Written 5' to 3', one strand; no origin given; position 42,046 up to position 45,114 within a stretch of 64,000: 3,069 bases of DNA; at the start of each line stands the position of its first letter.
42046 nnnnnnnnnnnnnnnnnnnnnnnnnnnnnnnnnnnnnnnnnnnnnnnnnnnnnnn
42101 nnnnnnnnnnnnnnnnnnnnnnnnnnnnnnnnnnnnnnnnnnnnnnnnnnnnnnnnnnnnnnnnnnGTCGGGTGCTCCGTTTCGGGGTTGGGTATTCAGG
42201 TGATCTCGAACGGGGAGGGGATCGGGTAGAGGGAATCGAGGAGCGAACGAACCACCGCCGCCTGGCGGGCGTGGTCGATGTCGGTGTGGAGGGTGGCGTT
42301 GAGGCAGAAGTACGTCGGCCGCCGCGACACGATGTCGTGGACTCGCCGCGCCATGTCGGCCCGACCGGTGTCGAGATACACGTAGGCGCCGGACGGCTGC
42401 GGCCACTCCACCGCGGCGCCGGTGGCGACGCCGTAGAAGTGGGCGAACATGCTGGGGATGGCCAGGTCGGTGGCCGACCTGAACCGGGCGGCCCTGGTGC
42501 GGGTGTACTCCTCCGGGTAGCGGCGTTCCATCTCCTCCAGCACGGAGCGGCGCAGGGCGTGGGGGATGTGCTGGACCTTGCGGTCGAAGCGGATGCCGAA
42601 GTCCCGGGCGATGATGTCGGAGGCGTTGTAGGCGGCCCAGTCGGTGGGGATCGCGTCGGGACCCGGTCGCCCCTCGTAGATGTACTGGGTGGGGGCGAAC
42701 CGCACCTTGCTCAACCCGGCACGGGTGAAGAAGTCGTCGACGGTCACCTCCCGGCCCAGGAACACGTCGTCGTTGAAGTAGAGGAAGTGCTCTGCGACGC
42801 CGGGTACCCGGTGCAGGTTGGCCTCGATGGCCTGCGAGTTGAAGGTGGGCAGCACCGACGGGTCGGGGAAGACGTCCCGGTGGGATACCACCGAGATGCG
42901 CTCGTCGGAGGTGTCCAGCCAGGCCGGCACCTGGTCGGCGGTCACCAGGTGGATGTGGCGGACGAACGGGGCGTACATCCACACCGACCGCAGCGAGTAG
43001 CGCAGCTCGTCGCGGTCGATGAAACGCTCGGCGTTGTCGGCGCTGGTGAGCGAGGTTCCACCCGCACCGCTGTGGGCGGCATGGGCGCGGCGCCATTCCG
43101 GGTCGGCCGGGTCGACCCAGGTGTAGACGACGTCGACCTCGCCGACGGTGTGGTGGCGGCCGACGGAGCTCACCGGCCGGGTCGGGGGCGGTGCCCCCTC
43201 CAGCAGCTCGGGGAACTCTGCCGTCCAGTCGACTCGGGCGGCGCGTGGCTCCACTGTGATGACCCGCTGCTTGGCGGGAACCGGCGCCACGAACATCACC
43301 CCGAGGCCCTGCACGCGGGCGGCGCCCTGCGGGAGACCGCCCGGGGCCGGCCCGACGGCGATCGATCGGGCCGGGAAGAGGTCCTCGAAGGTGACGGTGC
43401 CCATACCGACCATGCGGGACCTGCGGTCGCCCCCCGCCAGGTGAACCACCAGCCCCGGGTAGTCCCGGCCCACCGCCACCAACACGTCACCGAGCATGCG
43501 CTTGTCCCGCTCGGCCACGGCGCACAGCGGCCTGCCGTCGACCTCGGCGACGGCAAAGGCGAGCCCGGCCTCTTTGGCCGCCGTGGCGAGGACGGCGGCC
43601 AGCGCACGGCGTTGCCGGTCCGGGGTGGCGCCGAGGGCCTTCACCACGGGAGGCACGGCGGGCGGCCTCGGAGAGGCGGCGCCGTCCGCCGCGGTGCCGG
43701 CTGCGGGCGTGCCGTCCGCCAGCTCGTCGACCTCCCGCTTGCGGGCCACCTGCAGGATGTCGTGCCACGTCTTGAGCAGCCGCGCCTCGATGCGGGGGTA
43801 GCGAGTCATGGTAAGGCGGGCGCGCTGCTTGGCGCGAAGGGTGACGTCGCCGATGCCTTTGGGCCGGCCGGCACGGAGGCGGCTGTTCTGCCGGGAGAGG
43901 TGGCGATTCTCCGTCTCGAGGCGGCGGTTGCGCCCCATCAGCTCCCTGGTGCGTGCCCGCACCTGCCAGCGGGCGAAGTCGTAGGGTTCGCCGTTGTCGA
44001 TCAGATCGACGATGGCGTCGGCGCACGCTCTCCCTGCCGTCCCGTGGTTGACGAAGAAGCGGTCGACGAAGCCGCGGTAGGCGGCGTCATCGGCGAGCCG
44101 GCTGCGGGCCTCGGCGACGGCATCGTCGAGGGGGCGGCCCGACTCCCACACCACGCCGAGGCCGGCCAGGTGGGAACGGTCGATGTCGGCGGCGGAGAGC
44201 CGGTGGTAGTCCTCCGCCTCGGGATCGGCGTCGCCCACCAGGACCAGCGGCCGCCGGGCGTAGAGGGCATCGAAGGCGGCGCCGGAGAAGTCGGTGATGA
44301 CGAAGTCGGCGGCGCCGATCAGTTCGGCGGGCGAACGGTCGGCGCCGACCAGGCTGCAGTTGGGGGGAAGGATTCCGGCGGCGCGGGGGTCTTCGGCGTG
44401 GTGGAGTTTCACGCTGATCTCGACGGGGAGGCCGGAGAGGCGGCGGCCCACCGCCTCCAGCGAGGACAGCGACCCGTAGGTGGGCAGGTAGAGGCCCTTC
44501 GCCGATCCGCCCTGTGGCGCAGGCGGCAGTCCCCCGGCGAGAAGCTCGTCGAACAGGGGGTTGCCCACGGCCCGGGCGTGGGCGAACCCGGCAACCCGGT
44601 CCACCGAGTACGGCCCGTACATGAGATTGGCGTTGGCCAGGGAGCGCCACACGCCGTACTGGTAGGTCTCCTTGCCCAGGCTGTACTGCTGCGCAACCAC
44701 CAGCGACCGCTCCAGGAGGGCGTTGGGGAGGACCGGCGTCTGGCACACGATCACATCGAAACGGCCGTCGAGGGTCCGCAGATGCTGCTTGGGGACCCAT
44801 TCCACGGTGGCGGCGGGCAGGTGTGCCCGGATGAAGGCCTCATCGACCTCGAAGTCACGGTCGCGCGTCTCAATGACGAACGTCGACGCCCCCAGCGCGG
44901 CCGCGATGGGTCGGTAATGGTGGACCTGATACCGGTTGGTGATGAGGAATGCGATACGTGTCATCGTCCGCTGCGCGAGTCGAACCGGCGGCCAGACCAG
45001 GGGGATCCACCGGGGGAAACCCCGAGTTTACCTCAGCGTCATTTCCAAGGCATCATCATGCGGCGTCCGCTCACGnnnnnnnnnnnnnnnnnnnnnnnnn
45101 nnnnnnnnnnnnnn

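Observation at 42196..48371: Teichoic-acid/capsule-like phosphodiester polymer machinery: TagF-Stealth fusion, a second Stealth, and a TagGH-like ABC exporter in one operon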

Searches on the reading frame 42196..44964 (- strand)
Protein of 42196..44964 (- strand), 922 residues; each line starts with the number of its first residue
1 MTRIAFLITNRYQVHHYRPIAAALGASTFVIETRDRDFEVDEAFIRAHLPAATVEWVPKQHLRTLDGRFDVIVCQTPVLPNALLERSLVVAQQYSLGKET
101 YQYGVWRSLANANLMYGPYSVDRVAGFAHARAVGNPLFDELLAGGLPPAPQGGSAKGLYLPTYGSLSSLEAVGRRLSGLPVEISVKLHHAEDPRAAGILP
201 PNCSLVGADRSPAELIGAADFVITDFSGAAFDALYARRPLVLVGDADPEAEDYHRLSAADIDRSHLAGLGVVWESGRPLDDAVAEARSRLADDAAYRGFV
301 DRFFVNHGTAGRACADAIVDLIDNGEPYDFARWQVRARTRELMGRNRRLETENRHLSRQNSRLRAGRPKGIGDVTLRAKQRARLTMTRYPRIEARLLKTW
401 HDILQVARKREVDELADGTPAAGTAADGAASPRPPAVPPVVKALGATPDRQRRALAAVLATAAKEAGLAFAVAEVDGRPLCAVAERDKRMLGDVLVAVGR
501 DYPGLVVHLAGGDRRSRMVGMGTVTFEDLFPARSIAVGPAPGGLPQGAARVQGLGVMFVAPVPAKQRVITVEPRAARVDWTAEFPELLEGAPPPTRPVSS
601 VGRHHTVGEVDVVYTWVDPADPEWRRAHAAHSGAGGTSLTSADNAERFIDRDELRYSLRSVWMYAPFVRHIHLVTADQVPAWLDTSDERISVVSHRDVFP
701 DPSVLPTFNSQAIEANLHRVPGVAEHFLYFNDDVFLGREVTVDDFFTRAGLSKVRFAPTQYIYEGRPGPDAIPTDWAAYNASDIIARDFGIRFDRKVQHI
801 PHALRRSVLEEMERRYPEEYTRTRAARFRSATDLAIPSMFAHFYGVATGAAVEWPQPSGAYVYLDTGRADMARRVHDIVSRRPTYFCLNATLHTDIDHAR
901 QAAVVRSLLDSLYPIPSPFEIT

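Call 3: search_protein_families(library=pfam, proteins=[window:42196-44964:-], max_evalue=0.01)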
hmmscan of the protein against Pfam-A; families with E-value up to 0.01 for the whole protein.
window:42196-44964:- (922 aa): 5 families
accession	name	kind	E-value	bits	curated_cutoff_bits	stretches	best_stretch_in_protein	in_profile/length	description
PF11380.13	Stealth_CR2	-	1.1e-44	151.5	39.4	1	647-753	1-107/108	Stealth protein CR2, conserved region 2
PF17102.10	Stealth_CR3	-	8.7e-19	67.6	24.2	1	799-844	2-47/49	Stealth protein CR3, conserved region 3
PF17101.10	Stealth_CR1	-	3.4e-09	36.7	27.2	1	610-634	3-27/29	Stealth protein CR1, conserved region 1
PF17103.10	Stealth_CR4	-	6.8e-09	36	27.4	1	877-921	2-45/55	Stealth protein CR4, conserved region 4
PF04464.20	Glyphos_transf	-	0.0045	16.4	22.1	1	205-304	254-350/367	CDP-Glycerol:Poly(glycerophosphate) glycerophosphotransferase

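Call 7: search_protein_families(library=ncbifam, proteins=[window:42196-44964:-], max_evalue=0.01)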
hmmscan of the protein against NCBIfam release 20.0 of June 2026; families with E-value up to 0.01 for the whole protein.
window:42196-44964:- (922 aa): 0 families

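Call 39: find_homologous_proteins(query=window:42196-44964:-, max_evalue=1e-10)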
Query window:42196-44964:- (922 aa): 33 proteins with E <= 1e-10 among 8000 candidates.
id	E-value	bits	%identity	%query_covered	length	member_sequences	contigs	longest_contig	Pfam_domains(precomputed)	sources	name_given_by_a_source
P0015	0.0e+0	2093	100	100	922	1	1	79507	PF11380.14,PF17102.11,PF17103.11,PF17101.11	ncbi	-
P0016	0.0e+0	1215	60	100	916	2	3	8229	PF11380.14,PF17102.11,PF17103.11,PF17101.11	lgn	-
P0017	2.1e-292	990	52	100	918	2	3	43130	PF11380.14,PF17102.11,PF17103.11,PF17101.11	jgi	jgi:hypothetical protein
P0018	4.8e-283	959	52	100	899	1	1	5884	PF11380.14,PF17102.11,PF17103.11,PF17101.11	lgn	-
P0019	6.0e-271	919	50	99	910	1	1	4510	PF11380.14,PF17102.11,PF17103.11,PF17101.11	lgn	-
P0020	2.3e-267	908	50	100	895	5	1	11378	PF11380.14,PF17102.11,PF17103.11,PF17101.11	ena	-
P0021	4.1e-264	897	50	100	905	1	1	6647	PF11380.14,PF17102.11,PF17103.11,PF17101.11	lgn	-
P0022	1.0e-236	806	43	100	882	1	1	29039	PF11380.14,PF17102.11,PF17103.11,PF17101.11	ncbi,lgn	-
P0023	2.1e-236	805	48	100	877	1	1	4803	PF11380.14,PF17102.11,PF17103.11,PF17101.11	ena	-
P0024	1.3e-233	796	47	100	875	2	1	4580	PF11380.14,PF17102.11,PF17103.11,PF17101.11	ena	-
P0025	1.1e-232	793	47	99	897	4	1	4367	PF11380.14,PF17102.11,PF17103.11,PF17101.11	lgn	-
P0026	2.3e-232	792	45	99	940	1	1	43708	PF11380.14,PF17102.11,PF17103.11,PF17101.11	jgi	jgi:Stealth protein CR2, conserved region 2/Stealth protein CR3, conserved region 3/Stealth protein 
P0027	5.0e-230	784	45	100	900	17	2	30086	PF11380.14,PF17102.11,PF17103.11,PF17101.11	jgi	-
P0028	1.3e-228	779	45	100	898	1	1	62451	PF11380.14,PF17102.11,PF17103.11,PF17101.11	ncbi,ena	ncbi:MAG TPA: stealth conserved region 3 domain-containing protein [Natronosporangium sp.]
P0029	4.2e-228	778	46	100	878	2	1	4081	PF11380.14,PF17102.11,PF17103.11,PF17101.11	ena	-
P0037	7.1e-215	734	43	100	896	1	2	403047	PF11380.14,PF17102.11,PF17103.11,PF17101.11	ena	-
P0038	2.4e-214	732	42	100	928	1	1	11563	PF11380.14,PF17102.11,PF17103.11,PF04464.21,PF17101.11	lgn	-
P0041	1.3e-211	723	42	100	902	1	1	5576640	PF11380.14,PF17102.11,PF17103.11,PF17101.11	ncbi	ncbi:hypothetical protein GCM10029992_03690 [Glycomyces albus]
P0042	3.6e-210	718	42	100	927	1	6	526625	PF11380.14,PF17102.11,PF17103.11,PF04464.21,PF17101.11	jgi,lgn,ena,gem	-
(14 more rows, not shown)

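Call 41: find_encoding_contigs(protein=P0015, flank=1000, max_places=2)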
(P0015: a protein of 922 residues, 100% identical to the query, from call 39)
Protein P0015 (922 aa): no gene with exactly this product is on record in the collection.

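Call 42: find_encoding_contigs(protein=P0041, flank=10000, max_places=1)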
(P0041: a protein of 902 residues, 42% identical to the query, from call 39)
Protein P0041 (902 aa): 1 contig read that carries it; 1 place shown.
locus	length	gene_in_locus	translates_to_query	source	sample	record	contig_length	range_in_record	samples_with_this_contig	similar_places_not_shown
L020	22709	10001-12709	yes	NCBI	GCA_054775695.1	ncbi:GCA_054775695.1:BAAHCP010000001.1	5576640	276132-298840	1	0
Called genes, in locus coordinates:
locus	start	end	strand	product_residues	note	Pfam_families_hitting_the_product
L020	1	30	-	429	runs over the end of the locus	PF03721:UDPG_MGDP_dh_N, PF00984:UDPG_MGDP_dh, PF03720:UDPG_MGDP_dh_C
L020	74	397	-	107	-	-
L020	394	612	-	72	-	PF22725:GFO_IDH_MocA_C3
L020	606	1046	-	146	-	PF01408:GFO_IDH_MocA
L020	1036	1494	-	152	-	PF01041:DegT_DnrJ_EryC1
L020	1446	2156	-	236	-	PF00155:Aminotran_1_2 (weak), PF01041:DegT_DnrJ_EryC1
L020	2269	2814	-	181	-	-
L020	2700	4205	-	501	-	PF00515:TPR_1 (faint), PF07719:TPR_2 (faint), PF13174:TPR_6 (faint), PF13176:TPR_7 (faint), PF13181:TPR_8 (faint), PF13371:TPR_9 (weak), PF13414:TPR_11 (faint), PF13424:TPR_12 (faint), +3 more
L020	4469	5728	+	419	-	-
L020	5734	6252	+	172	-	-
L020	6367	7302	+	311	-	PF01467:CTP_transf_like, PF13714:PEP_mutase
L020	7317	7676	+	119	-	PF13714:PEP_mutase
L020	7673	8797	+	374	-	PF02776:TPP_enzyme_N, PF02775:TPP_enzyme_C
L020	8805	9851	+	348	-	PF00465:Fe-ADH, PF13685:Fe-ADH_2 (faint), PF25137:ADH_Fe_C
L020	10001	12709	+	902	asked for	PF17101:Stealth_CR1, PF11380:Stealth_CR2, PF17102:Stealth_CR3, PF17103:Stealth_CR4 (weak)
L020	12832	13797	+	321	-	PF11316:Rhamno_transf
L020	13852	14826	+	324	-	PF11316:Rhamno_transf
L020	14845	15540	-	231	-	-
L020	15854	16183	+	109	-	-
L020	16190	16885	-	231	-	PF12804:NTP_transf_3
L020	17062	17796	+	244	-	PF00483:NTP_transferase (faint), PF01128:IspD, PF12804:NTP_transf_3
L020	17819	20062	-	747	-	PF01757:Acyl_transf_3, PF19040:SGNH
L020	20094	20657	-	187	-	PF00534:Glycos_transf_1, PF13692:Glyco_trans_1_4, PF20706:GT4-conflict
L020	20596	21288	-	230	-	PF13439:Glyco_transf_4, PF13579:Glyco_trans_4_4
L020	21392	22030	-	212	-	PF25084:LbH_EIF2B (weak), PF00132:Hexapep (weak)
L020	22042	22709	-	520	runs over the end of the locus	-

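Call 43: list_cluster_members(proteins=[P0015])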
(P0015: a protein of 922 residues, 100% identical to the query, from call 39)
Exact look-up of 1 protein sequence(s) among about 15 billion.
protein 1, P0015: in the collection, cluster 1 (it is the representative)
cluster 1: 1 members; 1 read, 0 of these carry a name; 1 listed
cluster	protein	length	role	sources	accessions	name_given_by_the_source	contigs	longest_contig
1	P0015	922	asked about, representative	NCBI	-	-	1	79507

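Call 44: find_encoding_contigs(protein=P0028, flank=10000, max_places=1)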
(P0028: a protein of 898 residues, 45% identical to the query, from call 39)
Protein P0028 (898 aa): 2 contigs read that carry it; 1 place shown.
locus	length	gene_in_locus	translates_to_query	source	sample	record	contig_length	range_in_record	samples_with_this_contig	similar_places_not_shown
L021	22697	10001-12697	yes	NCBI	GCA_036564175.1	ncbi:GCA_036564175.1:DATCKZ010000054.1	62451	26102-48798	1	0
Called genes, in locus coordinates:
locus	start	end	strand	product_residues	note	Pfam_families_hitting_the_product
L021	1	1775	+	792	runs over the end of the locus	PF02190:LON_substr_bdg, PF00004:AAA, PF07728:AAA_5, PF22667:Lon_lid, PF05362:Lon_C, PF13541:ChlI (weak)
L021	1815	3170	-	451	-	PF13560:HTH_31, PF13191:AAA_16 (weak)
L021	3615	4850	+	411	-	PF02983:Pro_Al_protease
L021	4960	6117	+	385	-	PF02771:Acyl-CoA_dh_N, PF02770:Acyl-CoA_dh_M, PF00441:Acyl-CoA_dh_1, PF08028:Acyl-CoA_dh_2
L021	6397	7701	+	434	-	PF01467:CTP_transf_like, PF13714:PEP_mutase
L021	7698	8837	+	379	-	PF02776:TPP_enzyme_N, PF02775:TPP_enzyme_C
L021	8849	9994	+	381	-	PF00465:Fe-ADH, PF13685:Fe-ADH_2 (weak), PF25137:ADH_Fe_C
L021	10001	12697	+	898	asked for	PF17101:Stealth_CR1, PF11380:Stealth_CR2, PF17102:Stealth_CR3, PF17103:Stealth_CR4 (weak)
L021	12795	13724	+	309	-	PF08759:GT-D, PF22882:GT-D-like (weak)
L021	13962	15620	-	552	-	PF04464:Glyphos_transf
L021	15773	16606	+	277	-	PF01061:ABC2_membrane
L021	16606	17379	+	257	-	PF00005:ABC_tran, PF13304:AAA_21 (faint)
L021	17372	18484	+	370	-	PF00535:Glycos_transf_2, PF10111:Glyco_tranf_2_2 (faint), PF13641:Glyco_tranf_2_3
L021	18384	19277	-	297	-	PF01066:CDP-OH_P_transf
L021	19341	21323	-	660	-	PF13524:Glyco_trans_1_2 (weak)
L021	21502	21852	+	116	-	PF20554:DUF6766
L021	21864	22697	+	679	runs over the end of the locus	PF05426:Alginate_lyase (weak)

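Call 45: find_encoding_contigs(protein=P0042, flank=10000, max_places=1)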
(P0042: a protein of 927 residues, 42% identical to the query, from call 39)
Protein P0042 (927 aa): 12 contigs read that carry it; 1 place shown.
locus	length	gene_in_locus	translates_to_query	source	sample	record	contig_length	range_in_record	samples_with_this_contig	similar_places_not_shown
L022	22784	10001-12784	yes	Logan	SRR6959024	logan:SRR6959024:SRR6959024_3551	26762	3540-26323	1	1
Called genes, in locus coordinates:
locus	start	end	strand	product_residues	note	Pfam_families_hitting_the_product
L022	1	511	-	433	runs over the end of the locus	PF01467:CTP_transf_like, PF13714:PEP_mutase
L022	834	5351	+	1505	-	PF00535:Glycos_transf_2, PF13641:Glyco_tranf_2_3, PF00534:Glycos_transf_1 (weak), PF13692:Glyco_trans_1_4 (weak)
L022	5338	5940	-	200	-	-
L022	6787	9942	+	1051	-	PF00535:Glycos_transf_2, PF10111:Glyco_tranf_2_2, PF13641:Glyco_tranf_2_3, PF05426:Alginate_lyase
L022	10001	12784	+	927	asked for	PF04464:Glyphos_transf (faint), PF17101:Stealth_CR1, PF11380:Stealth_CR2, PF17102:Stealth_CR3, PF17103:Stealth_CR4 (weak)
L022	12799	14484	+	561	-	PF13489:Methyltransf_23, PF13649:Methyltransf_25 (weak)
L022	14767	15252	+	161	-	PF06574:FAD_syn (faint), PF01467:CTP_transf_like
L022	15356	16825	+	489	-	PF14559:TPR_19 (faint)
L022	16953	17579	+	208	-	PF05711:TylF, PF13578:Methyltransf_24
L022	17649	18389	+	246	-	PF13489:Methyltransf_23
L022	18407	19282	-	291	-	PF05050:Methyltransf_21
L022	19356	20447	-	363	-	PF04991:LicD (faint)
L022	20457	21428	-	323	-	PF04230:PS_pyruv_trans (weak)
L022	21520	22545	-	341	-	PF00535:Glycos_transf_2, PF10111:Glyco_tranf_2_2, PF13641:Glyco_tranf_2_3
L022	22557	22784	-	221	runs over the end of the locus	?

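Call 63: predict_structure(alignment_id=A2)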
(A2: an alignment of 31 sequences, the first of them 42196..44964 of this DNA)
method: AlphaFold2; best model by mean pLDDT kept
length: 922 residues; sequences in the alignment: 31
mean_pLDDT: 85.9   pTM: 0.58
mean pLDDT of the five models: 85.9, 85.9, 84.2, 83.1, 81.7
residues with pLDDT >= 90: 491; 70-90: 321; 50-70: 80; < 50: 30
segments of 3 or more residues with pLDDT < 50: 366-372, 421-434, 544-549, 599-601
pLDDT, mean of each block of 10 residues (from residue 1): 90 94 93 81 89 90 95 96 95 94 95 98 95 97 91 84 86 85 86 80 86 93 91 97 88 91 92 90 95 96 97 98 91 90 88 80 53 54 63 73 76 70 40 56 85 95 96 88 96 95 88 71 91 89 51 89 91 88 90 61 70 90 82 59 65 92 94 92 93 87 70 89 96 92 91 92 87 89 95 94 96 94 74 88 97 89 90 87 89 80 88 89 81
secondary structure, 60 per line:
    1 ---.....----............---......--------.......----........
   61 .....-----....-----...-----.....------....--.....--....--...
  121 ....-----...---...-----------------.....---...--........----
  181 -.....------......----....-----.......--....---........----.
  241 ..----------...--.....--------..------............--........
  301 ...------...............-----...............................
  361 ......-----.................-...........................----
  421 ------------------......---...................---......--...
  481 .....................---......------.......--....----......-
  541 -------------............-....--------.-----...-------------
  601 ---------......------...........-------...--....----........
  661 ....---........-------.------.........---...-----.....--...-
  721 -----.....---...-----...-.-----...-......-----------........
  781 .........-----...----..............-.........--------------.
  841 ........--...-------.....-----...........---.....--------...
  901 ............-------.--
elements in order (helices of 4 or more, strands of 3 or more residues): E4-8 H13-24 E28-33 H42-48 E53-58 H59-65 E71-74 E88-92 H99-102 H105-109 E112-115 H118-124 E130-132 E156-160 H169-176 E182-186 H193-198 E203-206 H212-218 E221-224 H228-235 E240-242 H258-262 H279-290 H293-303 H310-324 H330-366 H372-388 H390-416 H439-444 H448-466 E470-475 E478-484 H485-501 E505-510 E517-520 H526-529 E534-539 E554-562 E567-570 E610-615 H622-632 H645-648 H653-664 E668-675 E690-694 H695-698 H710-714 E726-730 E734-736 E752-754 E756-761 H773-789 E795-797 E802-805 H806-815 H817-825 H840-848 E851-853 E861-865 H871-881 E885-889 H898-912
